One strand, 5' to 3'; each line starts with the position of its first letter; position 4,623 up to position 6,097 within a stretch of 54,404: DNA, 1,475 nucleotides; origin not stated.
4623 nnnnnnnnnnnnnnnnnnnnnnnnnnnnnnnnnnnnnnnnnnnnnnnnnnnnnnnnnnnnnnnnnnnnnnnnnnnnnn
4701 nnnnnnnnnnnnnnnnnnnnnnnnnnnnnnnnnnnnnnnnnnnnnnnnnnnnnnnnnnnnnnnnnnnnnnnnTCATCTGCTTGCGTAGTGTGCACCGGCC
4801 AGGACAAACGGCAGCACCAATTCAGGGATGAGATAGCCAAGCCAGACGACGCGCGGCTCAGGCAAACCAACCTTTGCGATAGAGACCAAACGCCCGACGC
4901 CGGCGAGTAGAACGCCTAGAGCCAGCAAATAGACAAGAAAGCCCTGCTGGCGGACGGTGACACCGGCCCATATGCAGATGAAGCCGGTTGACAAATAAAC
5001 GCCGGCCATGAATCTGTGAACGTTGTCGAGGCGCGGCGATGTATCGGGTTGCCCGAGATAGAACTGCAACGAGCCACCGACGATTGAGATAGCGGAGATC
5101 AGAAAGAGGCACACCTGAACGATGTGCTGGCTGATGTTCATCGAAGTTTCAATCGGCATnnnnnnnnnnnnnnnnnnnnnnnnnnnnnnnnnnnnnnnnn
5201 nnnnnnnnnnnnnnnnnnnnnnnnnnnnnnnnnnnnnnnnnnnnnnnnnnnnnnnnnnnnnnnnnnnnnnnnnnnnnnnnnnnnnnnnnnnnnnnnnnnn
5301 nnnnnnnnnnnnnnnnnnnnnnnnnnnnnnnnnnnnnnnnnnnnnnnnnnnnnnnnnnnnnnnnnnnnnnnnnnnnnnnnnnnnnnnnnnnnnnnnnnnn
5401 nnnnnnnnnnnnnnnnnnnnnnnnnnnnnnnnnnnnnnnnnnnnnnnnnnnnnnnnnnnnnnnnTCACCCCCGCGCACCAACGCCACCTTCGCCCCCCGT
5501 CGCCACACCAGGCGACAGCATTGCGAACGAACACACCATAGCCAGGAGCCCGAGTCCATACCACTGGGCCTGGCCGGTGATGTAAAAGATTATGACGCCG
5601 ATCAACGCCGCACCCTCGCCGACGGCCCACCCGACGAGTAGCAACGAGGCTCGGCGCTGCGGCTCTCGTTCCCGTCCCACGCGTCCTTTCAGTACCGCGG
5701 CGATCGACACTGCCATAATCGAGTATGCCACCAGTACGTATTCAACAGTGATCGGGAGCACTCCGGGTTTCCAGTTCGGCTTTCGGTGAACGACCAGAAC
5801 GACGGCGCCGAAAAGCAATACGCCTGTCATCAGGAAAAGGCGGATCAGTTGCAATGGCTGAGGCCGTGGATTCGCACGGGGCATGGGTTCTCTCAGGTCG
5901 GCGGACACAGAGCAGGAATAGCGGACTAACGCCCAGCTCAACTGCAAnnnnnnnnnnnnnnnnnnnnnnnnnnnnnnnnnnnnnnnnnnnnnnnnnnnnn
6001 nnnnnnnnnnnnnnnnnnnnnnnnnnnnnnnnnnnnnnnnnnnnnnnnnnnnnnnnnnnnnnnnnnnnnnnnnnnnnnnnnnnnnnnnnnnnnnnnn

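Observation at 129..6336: Decayed integron: truncated intI facing an array of about nine single-gene cassettes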

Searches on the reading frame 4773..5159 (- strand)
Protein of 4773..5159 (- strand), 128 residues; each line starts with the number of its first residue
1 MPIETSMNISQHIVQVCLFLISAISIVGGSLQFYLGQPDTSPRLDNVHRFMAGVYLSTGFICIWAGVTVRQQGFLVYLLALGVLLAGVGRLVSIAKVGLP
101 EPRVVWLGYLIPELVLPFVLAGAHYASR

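Call 4: search_protein_families(library=pfam, proteins=[window:4773-5159:-], max_evalue=0.01)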
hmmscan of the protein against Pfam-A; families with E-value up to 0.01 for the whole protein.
window:4773-5159:- (128 aa): 2 families
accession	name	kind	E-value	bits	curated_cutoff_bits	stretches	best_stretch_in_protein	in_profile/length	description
PF14248.12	DUF4345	-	2e-13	50.8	26.5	1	13-120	8-115/119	Domain of unknown function (DUF4345)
PF03203.19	MerC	-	0.0085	17.1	27.6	0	35-109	37-96/108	MerC mercury resistance protein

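Call 84: find_homologous_proteins(query=window:4776-5159:-, max_evalue=1e-10)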
Query window:4776-5159:- (128 aa): 4300 proteins with E <= 1e-10 among 4335 candidates; the best 120 are listed.
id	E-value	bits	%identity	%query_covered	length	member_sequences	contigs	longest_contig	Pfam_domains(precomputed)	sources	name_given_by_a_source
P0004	5.4e-77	274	100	100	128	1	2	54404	PF14248.12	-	-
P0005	2.2e-74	266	98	99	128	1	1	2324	PF14248.12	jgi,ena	-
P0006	1.8e-73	263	97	99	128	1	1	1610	PF14248.12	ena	-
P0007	4.8e-73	261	96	99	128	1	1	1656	PF14248.12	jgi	-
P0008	2.1e-72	259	95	99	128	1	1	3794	PF14248.12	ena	-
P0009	4.0e-72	258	95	99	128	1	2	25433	PF14248.12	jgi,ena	-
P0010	1.4e-71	256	93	100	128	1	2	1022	PF14248.12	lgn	-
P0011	1.9e-71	256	92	100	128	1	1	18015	PF14248.12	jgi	jgi:hypothetical protein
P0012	4.3e-71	255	91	100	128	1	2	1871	PF14248.12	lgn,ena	-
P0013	3.0e-70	252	91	100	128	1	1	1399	PF14248.12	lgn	-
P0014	9.4e-69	247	87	99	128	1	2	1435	PF14248.12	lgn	-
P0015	9.8e-69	247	96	95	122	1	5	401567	PF14248.12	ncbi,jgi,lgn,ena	jgi:hypothetical protein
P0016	3.9e-68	245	87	99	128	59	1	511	PF14248.12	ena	-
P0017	1.2e-67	244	85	98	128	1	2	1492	PF14248.12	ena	-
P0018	2.4e-67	243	86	99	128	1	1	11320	PF14248.12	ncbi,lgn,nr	ncbi:MAG: hypothetical protein JWQ11_4682 [Rhizobacter sp.]|nr:hypothetical protein [Rhizobacter sp.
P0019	2.8e-67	243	84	100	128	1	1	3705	PF14248.12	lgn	-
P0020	3.5e-67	242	87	99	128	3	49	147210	PF14248.12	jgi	jgi:hypothetical protein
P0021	3.5e-67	242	86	99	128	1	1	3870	PF14248.12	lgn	-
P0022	4.1e-67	242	87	99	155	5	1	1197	PF14248.12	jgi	jgi:hypothetical protein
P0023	4.5e-67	242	84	100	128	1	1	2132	PF14248.12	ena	-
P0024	5.6e-67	242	87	98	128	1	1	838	PF14248.12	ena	-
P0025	5.9e-67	242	84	99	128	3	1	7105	PF14248.12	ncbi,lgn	-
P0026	7.8e-67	241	86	99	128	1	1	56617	PF14248.12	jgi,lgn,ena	-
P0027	1.1e-66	241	84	98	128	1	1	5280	PF14248.12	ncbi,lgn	-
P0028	1.1e-66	241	86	99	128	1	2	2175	PF14248.12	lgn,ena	-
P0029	1.2e-66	241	85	99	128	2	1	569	PF14248.12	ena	-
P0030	1.9e-66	240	86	99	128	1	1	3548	PF14248.12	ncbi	-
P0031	2.0e-66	240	87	98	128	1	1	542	PF14248.12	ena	-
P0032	2.6e-66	239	82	100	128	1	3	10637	PF14248.12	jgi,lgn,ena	-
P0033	2.9e-66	239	84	99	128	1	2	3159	PF14248.12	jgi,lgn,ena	-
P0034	3.2e-66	239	82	100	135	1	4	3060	PF14248.12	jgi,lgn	jgi:hypothetical protein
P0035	4.5e-66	239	86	100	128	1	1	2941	PF14248.12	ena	-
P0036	5.0e-66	239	83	98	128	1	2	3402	PF14248.12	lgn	-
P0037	5.4e-66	238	83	98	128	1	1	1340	PF14248.12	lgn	-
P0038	5.8e-66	238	85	98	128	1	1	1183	PF14248.12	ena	-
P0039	7.9e-66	238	84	99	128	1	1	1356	PF14248.12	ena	-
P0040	8.0e-66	238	85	98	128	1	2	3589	PF14248.12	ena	-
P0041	9.7e-66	238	85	98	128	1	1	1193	PF14248.12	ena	-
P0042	9.9e-66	238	86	98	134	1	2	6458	PF14248.12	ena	-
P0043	1.2e-65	237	85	98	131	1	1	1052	PF14248.12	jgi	jgi:hypothetical protein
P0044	3.2e-65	236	82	98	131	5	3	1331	PF14248.12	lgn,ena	-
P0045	3.3e-65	236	84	98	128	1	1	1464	PF14248.12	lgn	-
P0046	4.2e-65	236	84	99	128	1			PF14248.12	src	-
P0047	4.5e-65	235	85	98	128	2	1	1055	PF14248.12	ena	-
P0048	6.5e-65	235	83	98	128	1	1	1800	PF14248.12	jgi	jgi:Domain of unknown function (DUF4345)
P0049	6.8e-65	235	83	99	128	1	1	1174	PF14248.12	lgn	-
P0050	7.6e-65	235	83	98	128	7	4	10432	PF14248.12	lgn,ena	-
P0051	8.3e-65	235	83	98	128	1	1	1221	PF14248.12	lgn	-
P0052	9.5e-65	234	83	98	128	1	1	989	PF14248.12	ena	-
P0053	1.4e-64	234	83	99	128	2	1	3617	PF14248.12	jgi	-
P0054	3.1e-64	233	80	100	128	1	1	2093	PF14248.12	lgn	-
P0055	3.2e-64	233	81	99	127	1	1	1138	PF14248.12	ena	-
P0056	3.9e-64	232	81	98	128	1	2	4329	PF14248.12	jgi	jgi:hypothetical protein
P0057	4.4e-64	232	80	99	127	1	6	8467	PF14248.12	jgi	jgi:hypothetical protein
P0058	4.9e-64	232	80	100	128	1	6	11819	PF14248.12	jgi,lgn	jgi:hypothetical protein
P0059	5.1e-64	232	83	99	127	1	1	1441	PF14248.12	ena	-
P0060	6.5e-64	232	81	99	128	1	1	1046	PF14248.12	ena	-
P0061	6.6e-64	232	81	99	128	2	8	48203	PF14248.12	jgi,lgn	jgi:hypothetical protein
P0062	6.8e-64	232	83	96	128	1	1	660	PF14248.12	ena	-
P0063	7.2e-64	232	80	99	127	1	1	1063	PF14248.12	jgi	jgi:hypothetical protein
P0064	7.6e-64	231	80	98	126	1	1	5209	PF14248.12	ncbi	ncbi:MAG: DUF4345 family protein, partial [Burkholderiales bacterium]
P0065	9.0e-64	231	84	98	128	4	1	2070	PF14248.12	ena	-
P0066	9.8e-64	231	81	98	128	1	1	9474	PF14248.12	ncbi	ncbi:MAG: DUF4345 family protein [Burkholderiales bacterium]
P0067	1.3e-63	231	80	99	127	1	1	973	PF14248.12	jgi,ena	-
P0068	1.3e-63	231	80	100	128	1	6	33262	PF14248.12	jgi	jgi:hypothetical protein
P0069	1.4e-63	231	83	99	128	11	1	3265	PF14248.12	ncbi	-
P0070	1.6e-63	230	82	98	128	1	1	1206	PF14248.12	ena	-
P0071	2.0e-63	230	81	97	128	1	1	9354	PF14248.12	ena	-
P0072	2.0e-63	230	80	99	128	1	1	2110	PF14248.12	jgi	jgi:hypothetical protein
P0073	2.0e-63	230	82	100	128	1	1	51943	PF14248.12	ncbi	ncbi:hypothetical protein BH11PSE8_BH11PSE8_23080 [soil metagenome]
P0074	2.6e-63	230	80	99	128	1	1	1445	PF14248.12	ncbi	-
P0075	3.6e-63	229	82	98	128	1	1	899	PF14248.12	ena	-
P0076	3.9e-63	229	81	99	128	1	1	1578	PF14248.12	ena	-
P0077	4.5e-63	229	82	96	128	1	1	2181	PF14248.12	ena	-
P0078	4.7e-63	229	80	100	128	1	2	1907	PF14248.12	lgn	-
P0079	5.3e-63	229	79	98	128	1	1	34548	PF14248.12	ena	-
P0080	5.8e-63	229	79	98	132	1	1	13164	PF14248.12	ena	-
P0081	8.1e-63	228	80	99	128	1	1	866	PF14248.12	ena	-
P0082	8.1e-63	228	81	98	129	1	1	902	PF14248.12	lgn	-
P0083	9.0e-63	228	81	97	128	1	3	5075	PF14248.12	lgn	-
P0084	9.1e-63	228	80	100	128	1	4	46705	PF14248.12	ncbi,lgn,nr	ncbi:MAG: DUF4345 family protein [Rhodocyclales bacterium]|nr:DUF4345 family protein [Rhodocyclales 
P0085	9.3e-63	228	83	98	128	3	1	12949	PF14248.12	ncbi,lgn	-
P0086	1.0e-62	228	82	98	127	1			PF14248.12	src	-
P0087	1.2e-62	228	81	97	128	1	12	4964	PF14248.12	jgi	jgi:hypothetical protein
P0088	1.2e-62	228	79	100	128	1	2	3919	PF14248.12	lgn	-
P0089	1.3e-62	227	80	98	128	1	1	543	PF14248.12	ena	-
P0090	1.6e-62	227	80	98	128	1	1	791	PF14248.12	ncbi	-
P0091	1.6e-62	227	81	98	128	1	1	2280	PF14248.12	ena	-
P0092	1.8e-62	227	82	98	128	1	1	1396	PF14248.12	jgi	jgi:hypothetical protein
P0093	2.0e-62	227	81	96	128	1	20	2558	PF14248.12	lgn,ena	-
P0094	2.0e-62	227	82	98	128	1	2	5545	PF14248.12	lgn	-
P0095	2.3e-62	227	81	98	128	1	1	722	PF14248.12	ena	-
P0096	2.4e-62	227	81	99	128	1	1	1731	PF14248.12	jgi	-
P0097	2.5e-62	227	79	98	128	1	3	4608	PF14248.12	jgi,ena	jgi:hypothetical protein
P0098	2.5e-62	227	79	98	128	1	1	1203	PF14248.12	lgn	-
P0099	2.8e-62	226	81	98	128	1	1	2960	PF14248.12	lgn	-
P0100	2.9e-62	226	83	98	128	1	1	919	PF14248.12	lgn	-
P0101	3.0e-62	226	80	98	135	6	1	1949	PF14248.12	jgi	jgi:hypothetical protein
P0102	3.0e-62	226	80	98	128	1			PF14248.12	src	-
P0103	3.0e-62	226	78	98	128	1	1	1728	PF14248.12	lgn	-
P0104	3.2e-62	226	82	98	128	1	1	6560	PF14248.12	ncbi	ncbi:hypothetical protein BH11PSE9_BH11PSE9_38430 [soil metagenome]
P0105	3.2e-62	226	82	99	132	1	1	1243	PF14248.12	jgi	jgi:hypothetical protein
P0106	3.2e-62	226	80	99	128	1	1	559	PF14248.12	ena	-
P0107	3.3e-62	226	80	98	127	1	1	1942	PF14248.12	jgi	jgi:hypothetical protein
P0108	3.6e-62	226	81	98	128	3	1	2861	PF14248.12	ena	-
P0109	3.8e-62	226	81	95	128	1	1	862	PF14248.12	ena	-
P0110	4.2e-62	226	78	99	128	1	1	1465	PF14248.12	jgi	jgi:hypothetical protein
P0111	4.3e-62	226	79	98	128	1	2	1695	PF14248.12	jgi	jgi:hypothetical protein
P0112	4.4e-62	226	79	98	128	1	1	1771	PF14248.12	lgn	-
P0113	4.5e-62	226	79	98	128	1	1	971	PF14248.12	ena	-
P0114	4.6e-62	226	80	96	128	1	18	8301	PF14248.12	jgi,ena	-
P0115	4.7e-62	226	80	98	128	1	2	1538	PF14248.12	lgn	-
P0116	4.8e-62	226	80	98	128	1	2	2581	PF14248.12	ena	-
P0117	5.0e-62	226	81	98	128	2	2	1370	PF14248.12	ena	-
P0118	5.2e-62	226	78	99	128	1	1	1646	PF14248.12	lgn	-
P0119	6.4e-62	225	77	100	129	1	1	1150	PF14248.12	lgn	-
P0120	6.7e-62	225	80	98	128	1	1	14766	PF14248.12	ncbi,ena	-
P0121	6.8e-62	225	83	96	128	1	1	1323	PF14248.12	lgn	-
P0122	7.1e-62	225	82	98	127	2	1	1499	PF14248.12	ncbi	-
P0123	7.7e-62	225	80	98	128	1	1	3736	PF14248.12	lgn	-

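Call 85: find_encoding_contigs(protein=P0015, flank=8000, max_places=3)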
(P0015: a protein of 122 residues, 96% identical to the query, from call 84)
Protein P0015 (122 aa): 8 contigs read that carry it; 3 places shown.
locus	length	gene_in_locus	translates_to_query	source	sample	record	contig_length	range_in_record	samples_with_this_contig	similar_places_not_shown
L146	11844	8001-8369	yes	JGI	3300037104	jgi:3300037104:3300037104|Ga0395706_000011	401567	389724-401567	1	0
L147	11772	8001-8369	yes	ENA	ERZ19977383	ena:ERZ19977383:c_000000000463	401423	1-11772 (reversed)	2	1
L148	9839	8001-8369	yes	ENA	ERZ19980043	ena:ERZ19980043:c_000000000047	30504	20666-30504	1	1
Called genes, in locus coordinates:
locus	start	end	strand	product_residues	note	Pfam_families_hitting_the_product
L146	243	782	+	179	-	-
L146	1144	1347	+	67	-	-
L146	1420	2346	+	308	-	-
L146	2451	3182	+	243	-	-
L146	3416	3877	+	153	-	-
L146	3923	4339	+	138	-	PF19851:DUF6326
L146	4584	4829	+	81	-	-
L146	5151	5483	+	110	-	-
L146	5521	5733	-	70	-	-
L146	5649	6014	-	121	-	-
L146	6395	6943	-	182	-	-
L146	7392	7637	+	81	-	-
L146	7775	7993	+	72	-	-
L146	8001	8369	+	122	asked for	PF14248:DUF4345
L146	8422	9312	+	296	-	PF10502:Peptidase_S26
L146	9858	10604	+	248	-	PF11954:DUF3471 (weak)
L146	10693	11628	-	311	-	-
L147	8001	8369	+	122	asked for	PF14248:DUF4345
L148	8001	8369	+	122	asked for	PF14248:DUF4345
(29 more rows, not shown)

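Call 86: find_encoding_contigs(protein=P0009, flank=8000, max_places=2)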
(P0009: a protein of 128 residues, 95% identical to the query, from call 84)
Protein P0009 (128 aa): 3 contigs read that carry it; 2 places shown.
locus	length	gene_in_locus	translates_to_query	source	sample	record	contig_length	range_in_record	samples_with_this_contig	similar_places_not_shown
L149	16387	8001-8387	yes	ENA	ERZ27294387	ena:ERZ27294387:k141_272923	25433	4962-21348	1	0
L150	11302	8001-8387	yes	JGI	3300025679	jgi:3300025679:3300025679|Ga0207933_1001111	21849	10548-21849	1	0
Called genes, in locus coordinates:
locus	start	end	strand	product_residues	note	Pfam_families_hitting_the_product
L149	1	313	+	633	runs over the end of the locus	PF00580:UvrD-helicase, PF01443:Viral_helicase1 (faint), PF13245:AAA_19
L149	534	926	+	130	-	PF00903:Glyoxalase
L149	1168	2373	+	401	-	PF09565:RE_NgoFVII, PF13091:PLDc_2 (faint)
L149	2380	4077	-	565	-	PF02384:N6_Mtase, PF07669:Eco57I, PF22837:M_Eco57I_C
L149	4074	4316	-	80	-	-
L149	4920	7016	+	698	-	PF00078:RVT_1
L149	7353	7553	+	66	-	-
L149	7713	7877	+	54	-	-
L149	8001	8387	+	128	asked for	PF14248:DUF4345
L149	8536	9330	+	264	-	PF10502:Peptidase_S26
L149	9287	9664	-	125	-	-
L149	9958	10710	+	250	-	PF11954:DUF3471 (weak)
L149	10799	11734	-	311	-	-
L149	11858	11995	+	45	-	-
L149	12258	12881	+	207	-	PF06296:RelE, PF01381:HTH_3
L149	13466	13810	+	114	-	PF03551:PadR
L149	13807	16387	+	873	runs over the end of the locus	PF12704:MacB_PCD, PF02687:FtsX, PF12704:MacB_PCD, PF02687:FtsX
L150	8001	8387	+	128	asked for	PF14248:DUF4345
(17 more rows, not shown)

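Call 87: find_encoding_contigs(protein=P0011, flank=8000, max_places=2)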
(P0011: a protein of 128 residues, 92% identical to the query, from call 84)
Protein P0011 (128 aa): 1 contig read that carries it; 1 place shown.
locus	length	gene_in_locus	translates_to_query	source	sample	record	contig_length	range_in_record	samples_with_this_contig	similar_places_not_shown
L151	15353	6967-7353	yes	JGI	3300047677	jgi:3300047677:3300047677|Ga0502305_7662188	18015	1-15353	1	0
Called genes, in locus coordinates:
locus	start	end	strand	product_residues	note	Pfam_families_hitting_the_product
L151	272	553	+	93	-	PF05015:HigB-like_toxin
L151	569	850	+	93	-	PF13560:HTH_31 (weak), PF01381:HTH_3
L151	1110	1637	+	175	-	PF13521:AAA_28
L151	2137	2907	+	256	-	PF00106:adh_short, PF08659:KR (weak), PF13561:adh_short_C2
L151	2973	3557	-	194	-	PF13474:SnoaL_3, PF14534:DUF4440 (weak), PF12680:SnoaL_2 (weak)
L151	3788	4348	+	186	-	PF01872:RibD_C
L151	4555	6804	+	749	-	PF00069:Pkinase, PF07714:PK_Tyr_Ser-Thr, PF07719:TPR_2 (faint), PF13431:TPR_17 (faint)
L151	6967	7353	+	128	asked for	PF14248:DUF4345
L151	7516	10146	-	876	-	PF12704:MacB_PCD, PF02687:FtsX, PF12704:MacB_PCD, PF02687:FtsX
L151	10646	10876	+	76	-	-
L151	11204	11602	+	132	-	-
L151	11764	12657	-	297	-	PF00561:Abhydrolase_1, PF12146:Hydrolase_4, PF12697:Abhydrolase_6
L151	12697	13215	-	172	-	PF08327:AHSA1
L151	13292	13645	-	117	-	PF12840:HTH_20, PF01022:HTH_5, PF08279:HTH_11 (faint), PF12802:MarR_2 (weak), PF13412:HTH_24 (weak)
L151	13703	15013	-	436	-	-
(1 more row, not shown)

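Call 101: search_protein_families(library=pfam, proteins=[L146:8518-9312:+, L149:4920-7016:+], max_evalue=0.001)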
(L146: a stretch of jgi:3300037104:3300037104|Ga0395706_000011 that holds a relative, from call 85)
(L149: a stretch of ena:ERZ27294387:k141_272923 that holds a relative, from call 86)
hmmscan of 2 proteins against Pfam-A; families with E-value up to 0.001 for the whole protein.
L146:8518-9312:+ (264 aa): 1 family
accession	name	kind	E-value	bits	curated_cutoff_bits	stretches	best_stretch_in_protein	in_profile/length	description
PF10502.14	Peptidase_S26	-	2.6e-39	135.3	22.9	1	31-237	3-168/168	Signal peptidase, peptidase S26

L149:4920-7016:+ (698 aa): 1 family
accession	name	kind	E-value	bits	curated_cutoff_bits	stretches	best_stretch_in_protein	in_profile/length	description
PF00078.32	RVT_1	-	3.1e-15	56.9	29.6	1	123-272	41-189/205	Reverse transcriptase (RNA-dependent DNA polymerase)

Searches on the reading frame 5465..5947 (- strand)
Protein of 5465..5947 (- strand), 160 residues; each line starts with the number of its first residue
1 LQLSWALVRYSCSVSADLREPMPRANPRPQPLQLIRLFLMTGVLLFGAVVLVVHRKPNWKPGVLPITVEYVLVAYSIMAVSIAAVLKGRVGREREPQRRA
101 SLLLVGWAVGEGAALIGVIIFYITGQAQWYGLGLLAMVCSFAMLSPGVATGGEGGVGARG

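Call 4: search_protein_families(library=pfam, proteins=[window:5465-5947:-], max_evalue=0.01)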
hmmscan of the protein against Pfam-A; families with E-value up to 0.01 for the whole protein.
window:5465-5947:- (160 aa): 1 family
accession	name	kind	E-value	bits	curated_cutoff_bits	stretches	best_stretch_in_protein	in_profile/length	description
PF09925.14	DUF2157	-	5.9e-05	23.3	32.4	1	31-143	31-138/146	Predicted membrane protein (DUF2157)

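Call 73: search_protein_families(library=pfam, proteins=[window:5468-5884:-], max_evalue=10)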
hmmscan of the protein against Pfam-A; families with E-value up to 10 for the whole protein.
window:5468-5884:- (139 aa): 2 families
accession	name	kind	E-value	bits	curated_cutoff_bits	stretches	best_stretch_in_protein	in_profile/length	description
PF09925.14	DUF2157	-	0.00017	21.8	32.4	1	11-122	32-138/146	Predicted membrane protein (DUF2157)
PF25587.1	Rv2743c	-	1.9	8.5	27.7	1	76-122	25-71/237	Rv2743c family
